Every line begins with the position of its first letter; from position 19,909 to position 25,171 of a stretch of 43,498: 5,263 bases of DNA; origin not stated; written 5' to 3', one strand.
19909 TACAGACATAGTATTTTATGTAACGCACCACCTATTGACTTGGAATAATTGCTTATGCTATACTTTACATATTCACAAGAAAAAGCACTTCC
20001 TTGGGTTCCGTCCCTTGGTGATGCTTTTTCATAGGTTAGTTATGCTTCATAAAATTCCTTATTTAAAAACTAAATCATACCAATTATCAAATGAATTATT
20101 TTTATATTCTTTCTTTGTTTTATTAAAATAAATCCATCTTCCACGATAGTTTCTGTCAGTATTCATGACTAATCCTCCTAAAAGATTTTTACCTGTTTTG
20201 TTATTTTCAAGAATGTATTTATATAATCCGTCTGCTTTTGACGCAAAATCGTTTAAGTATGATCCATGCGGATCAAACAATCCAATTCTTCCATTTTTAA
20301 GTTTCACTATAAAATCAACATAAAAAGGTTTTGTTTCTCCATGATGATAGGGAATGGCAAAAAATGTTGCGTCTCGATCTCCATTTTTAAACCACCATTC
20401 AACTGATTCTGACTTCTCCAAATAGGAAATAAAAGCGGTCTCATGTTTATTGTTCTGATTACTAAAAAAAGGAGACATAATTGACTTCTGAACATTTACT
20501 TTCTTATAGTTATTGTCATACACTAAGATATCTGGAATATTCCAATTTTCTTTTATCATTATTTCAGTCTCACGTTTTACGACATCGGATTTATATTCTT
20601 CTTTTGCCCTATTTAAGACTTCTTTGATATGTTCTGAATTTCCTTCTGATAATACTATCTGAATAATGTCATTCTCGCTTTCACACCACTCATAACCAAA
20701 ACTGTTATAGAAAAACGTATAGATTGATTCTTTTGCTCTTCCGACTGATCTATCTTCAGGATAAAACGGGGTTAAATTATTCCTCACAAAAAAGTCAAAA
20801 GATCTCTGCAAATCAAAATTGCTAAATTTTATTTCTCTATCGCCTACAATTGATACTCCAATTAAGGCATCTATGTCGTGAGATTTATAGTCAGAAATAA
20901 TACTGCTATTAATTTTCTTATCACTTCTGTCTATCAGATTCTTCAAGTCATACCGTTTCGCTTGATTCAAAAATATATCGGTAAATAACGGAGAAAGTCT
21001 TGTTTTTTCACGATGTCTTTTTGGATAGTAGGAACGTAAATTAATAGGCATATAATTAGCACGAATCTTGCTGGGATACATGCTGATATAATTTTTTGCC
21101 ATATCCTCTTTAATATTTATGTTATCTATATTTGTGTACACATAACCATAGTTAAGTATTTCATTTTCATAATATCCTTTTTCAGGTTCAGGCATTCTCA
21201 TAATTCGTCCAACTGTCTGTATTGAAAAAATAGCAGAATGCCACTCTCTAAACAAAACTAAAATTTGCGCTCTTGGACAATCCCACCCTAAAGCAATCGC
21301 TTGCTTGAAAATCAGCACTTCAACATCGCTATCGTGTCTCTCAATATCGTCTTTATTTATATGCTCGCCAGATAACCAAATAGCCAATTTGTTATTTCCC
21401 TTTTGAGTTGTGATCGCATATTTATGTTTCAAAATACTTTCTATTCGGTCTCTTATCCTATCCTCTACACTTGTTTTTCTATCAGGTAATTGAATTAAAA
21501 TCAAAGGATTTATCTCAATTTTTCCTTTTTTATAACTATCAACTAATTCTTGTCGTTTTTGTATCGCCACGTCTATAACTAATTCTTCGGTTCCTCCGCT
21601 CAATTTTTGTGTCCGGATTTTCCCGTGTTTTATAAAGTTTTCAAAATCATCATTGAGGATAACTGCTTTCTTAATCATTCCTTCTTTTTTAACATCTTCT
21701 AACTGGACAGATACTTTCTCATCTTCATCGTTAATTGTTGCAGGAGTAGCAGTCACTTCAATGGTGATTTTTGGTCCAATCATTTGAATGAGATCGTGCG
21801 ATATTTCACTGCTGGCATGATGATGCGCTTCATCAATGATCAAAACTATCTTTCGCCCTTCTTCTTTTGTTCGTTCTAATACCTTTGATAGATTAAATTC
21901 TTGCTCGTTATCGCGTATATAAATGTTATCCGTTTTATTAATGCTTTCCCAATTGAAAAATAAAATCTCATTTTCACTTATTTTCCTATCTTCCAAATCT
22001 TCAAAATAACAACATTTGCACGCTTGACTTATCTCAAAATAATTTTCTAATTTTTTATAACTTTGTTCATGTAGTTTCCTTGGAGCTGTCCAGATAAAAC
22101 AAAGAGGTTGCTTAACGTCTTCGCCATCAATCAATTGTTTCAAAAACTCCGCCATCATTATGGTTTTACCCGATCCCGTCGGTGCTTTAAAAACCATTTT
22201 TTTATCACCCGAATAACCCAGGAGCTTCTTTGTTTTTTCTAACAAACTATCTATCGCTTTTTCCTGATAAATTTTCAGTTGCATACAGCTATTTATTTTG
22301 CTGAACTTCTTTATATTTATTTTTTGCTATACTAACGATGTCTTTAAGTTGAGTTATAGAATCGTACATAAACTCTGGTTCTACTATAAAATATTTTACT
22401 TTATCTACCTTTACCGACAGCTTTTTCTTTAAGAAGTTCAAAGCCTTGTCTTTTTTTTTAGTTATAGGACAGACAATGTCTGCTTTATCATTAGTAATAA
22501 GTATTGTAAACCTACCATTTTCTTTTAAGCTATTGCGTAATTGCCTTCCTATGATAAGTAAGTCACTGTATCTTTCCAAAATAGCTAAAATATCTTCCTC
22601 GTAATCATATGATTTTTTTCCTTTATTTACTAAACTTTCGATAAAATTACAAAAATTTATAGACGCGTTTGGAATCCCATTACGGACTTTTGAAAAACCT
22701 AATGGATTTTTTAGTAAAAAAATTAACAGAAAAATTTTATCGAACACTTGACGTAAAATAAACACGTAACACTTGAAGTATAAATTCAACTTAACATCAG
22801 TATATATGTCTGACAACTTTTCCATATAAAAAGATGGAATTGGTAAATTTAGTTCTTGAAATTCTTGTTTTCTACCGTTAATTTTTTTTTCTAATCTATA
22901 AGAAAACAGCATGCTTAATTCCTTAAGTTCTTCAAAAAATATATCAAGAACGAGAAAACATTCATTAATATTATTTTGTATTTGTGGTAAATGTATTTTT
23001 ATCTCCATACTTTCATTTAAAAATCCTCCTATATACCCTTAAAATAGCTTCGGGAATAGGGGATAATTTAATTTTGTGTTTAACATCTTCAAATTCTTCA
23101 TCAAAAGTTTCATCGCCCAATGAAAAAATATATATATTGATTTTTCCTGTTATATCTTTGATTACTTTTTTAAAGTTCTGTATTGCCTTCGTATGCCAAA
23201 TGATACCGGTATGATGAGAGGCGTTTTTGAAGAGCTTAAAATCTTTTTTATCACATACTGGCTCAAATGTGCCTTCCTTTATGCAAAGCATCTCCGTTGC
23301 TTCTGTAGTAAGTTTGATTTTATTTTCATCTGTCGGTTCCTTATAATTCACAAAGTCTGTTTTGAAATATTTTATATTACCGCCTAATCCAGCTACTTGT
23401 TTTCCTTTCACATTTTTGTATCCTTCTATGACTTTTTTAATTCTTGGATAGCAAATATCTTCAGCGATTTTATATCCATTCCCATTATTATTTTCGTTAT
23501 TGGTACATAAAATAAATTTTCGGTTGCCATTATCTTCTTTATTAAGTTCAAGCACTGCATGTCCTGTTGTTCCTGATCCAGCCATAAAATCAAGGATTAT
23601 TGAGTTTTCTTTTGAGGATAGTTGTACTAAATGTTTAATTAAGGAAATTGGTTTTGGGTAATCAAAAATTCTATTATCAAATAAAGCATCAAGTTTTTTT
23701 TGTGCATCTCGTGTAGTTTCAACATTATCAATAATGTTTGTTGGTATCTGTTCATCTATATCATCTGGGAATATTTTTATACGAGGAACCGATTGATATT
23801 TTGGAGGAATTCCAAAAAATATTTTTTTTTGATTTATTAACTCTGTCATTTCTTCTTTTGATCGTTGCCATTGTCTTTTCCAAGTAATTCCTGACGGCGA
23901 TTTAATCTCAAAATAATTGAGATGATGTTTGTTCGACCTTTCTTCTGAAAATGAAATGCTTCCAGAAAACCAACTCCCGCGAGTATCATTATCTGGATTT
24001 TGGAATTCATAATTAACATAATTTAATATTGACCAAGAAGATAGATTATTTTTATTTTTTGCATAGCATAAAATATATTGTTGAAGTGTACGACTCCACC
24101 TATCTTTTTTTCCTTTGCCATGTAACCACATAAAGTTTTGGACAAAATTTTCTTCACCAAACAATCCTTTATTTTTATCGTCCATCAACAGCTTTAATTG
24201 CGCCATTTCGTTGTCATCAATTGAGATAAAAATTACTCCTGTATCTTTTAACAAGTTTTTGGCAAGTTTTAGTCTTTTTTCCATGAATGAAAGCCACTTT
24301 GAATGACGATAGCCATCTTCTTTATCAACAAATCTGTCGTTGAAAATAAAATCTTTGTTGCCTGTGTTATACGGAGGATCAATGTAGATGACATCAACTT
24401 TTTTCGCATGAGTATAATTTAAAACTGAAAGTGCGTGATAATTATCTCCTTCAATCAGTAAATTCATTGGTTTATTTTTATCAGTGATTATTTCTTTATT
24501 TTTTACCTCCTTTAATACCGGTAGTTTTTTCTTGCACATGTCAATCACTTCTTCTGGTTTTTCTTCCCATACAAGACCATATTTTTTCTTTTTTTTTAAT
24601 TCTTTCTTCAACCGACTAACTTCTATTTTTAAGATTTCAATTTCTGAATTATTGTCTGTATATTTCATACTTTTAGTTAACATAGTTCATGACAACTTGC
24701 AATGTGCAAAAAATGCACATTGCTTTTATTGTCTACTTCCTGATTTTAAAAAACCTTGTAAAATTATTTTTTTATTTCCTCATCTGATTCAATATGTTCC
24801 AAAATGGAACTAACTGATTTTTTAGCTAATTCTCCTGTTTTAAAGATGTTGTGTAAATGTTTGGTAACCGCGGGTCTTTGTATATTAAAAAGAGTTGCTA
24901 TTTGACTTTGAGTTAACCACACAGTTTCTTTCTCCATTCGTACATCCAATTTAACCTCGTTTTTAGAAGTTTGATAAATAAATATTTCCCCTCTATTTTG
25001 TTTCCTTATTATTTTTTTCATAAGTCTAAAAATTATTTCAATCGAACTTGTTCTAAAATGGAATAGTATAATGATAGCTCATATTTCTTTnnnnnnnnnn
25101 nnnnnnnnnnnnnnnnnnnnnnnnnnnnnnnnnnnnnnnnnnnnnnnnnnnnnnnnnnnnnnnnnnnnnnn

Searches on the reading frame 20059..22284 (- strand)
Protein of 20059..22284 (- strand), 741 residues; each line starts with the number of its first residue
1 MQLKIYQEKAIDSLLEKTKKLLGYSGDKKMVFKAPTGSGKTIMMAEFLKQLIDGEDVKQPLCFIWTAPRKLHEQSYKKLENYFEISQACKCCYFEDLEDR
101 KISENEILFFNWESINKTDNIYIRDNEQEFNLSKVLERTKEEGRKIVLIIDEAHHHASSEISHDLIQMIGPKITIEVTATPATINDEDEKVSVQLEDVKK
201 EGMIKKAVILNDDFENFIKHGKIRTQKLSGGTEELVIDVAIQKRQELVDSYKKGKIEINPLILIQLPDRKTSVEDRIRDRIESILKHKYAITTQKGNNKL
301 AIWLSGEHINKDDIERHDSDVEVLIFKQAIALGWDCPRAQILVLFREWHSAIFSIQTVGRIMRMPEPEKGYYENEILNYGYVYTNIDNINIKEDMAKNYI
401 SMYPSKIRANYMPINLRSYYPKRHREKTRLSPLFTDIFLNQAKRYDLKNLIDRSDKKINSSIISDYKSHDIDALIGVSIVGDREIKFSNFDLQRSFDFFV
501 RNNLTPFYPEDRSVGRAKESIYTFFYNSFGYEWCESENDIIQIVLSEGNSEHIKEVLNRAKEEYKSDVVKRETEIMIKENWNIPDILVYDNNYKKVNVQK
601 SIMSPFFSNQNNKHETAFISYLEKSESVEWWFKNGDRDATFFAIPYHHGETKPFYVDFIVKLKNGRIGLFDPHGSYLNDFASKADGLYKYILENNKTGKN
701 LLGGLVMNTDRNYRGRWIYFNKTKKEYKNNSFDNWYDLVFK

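Call 32: search_protein_families(library=pfam, proteins=[window:20059-22284:-], max_evalue=1)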
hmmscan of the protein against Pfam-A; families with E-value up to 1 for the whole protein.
window:20059-22284:- (741 aa): 10 families
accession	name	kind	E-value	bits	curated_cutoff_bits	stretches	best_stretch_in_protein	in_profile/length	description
PF04851.21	ResIII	-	2.4e-24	86.5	22.5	1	1-182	2-163/164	Type III restriction enzyme, res subunit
PF00270.35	DEAD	-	4.5e-11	43.2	26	1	6-182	3-161/167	DEAD/DEAH box helicase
PF18766.7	SWI2_SNF2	-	2.8e-10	40.7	26.7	1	6-188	1-162/221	SWI2/SNF2 ATPase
PF01637.24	ATPase_2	-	0.00038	20.8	33.2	1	35-156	28-122/225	ATPase domain predominantly from Archaea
PF13401.12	AAA_22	-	0.00042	21.1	27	1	30-166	8-105/130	AAA domain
PF25199.1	nSTAND_NTPase5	-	0.00097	19.4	34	0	116-158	68-110/145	Novel STAND NTPase 5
PF00271.37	Helicase_C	-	0.0063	17.2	23.5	1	315-364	59-109/110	Helicase conserved C-terminal domain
PF13173.12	AAA_14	-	0.0084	16.5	27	1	99-158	24-76/129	AAA domain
PF00004.35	AAA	-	0.055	14.4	21.2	1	32-160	3-73/131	ATPase family associated with various cellular activities (AAA)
PF13191.12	AAA_16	-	0.24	12.3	32.6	0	35-158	32-144/167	AAA ATPase domain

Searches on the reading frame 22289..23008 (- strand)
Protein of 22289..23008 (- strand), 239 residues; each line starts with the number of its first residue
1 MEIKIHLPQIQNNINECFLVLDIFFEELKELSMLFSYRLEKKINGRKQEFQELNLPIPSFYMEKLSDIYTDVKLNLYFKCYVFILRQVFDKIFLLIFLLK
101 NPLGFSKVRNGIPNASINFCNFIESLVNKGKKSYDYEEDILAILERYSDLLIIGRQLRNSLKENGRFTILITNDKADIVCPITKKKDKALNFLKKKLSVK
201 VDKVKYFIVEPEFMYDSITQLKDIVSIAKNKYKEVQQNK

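Call 32: search_protein_families(library=pfam, proteins=[window:22289-23008:-], max_evalue=1)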
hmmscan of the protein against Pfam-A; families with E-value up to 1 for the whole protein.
window:22289-23008:- (239 aa): 3 families
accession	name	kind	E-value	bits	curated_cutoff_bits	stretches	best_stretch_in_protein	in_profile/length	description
PF12699.13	phiKZ_IP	-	0.1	12.2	27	1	187-234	138-191/387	phiKZ-like phage internal head proteins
PF02469.27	Fasciclin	-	0.11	13.2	22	1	156-230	14-84/123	Fasciclin domain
PF25136.1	DUF7823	-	0.19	12.8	27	1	183-211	39-67/109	Domain of unknown function (DUF7823)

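Call 62: find_homologous_proteins(query=window:22289-23008:-, max_evalue=0.01)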
Query window:22289-23008:- (239 aa): 2 proteins with E <= 0.01 among 1065 candidates.
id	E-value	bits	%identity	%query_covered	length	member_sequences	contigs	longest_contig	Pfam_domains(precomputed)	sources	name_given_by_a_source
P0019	4.1e-142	489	100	96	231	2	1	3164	-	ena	-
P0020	1.4e-99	350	74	96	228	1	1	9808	-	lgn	-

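Call 63: find_encoding_contigs(protein=P0020, flank=8000)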
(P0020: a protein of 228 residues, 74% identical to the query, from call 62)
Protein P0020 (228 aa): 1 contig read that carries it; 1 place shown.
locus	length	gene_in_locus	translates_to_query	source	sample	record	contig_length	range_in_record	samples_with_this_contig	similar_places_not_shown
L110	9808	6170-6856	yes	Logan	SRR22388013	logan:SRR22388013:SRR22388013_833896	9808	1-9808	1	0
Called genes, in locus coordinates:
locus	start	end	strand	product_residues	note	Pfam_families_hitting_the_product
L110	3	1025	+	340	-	?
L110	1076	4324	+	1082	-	PF02811:PHP, PF07733:DNA_pol3_alpha, PF17657:DNA_pol3_finger, PF14579:HHH_6, PF01336:tRNA_anti-codon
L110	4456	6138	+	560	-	PF01555:N6_N4_Mtase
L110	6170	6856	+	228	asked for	-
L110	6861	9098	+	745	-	PF00270:DEAD, PF04851:ResIII, PF18766:SWI2_SNF2, PF27151:YagJ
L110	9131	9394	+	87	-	-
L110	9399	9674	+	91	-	PF09527:ATPase_gene1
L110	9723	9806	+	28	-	?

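Call 86: search_protein_families(library=phrogs, proteins=[window:22289-23008:-], max_evalue=0.1)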
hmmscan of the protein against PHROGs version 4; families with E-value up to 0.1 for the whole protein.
window:22289-23008:- (239 aa): 1 family
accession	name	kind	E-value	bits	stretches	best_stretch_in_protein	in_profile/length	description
phrog_28081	-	unknown function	0.0014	19.6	0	14-54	8-43/55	-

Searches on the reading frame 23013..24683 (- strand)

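Call 32: search_protein_families(library=pfam, proteins=[window:23013-24683:-], max_evalue=1)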
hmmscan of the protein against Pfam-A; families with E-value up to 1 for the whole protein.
window:23013-24683:- (556 aa): 3 families
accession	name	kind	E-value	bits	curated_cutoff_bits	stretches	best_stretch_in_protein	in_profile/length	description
PF01555.25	N6_N4_Mtase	-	7.8e-35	121.3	26.7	1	96-393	1-209/221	DNA methylase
PF02086.21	MethyltransfD12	-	0.00091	19.5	22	1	55-132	140-215/253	D12 class N6 adenine-specific DNA methyltransferase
PF03602.21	Cons_hypoth95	-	0.0027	17.8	24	1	80-109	99-127/182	Conserved hypothetical protein 95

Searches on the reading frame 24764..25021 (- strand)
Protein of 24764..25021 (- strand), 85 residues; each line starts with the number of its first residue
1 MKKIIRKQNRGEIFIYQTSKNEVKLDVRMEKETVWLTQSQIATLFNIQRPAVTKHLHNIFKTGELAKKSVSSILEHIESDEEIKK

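Call 32: search_protein_families(library=pfam, proteins=[window:24764-25021:-], max_evalue=1)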
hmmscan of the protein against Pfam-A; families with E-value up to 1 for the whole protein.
window:24764-25021:- (85 aa): 8 families
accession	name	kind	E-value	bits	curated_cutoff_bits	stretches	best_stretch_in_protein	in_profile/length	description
PF21476.4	PF0610-like_N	-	0.017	15.8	33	0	36-62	15-41/50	PF0610-like, N-terminal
PF13744.12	HTH_37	-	0.035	14.4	27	1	35-56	31-52/80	Helix-turn-helix domain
PF13545.12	HTH_Crp_2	-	0.044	14.2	27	1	34-59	21-46/70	Crp-like helix-turn-helix domain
PF01047.28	MarR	-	0.045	14.1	24.6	1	36-58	18-40/59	MarR family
PF12802.13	MarR_2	-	0.046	14.3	27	1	34-59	20-44/61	MarR family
PF04492.19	Phage_rep_O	-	0.085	13.8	28.7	1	30-63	44-77/95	Bacteriophage replication protein O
PF13613.12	HTH_Tnp_4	-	0.099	12.7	27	1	36-59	20-43/53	Helix-turn-helix of DDE superfamily endonuclease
PF01022.26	HTH_5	-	0.16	12.3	22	1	37-57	17-37/47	Bacterial regulatory protein, arsR family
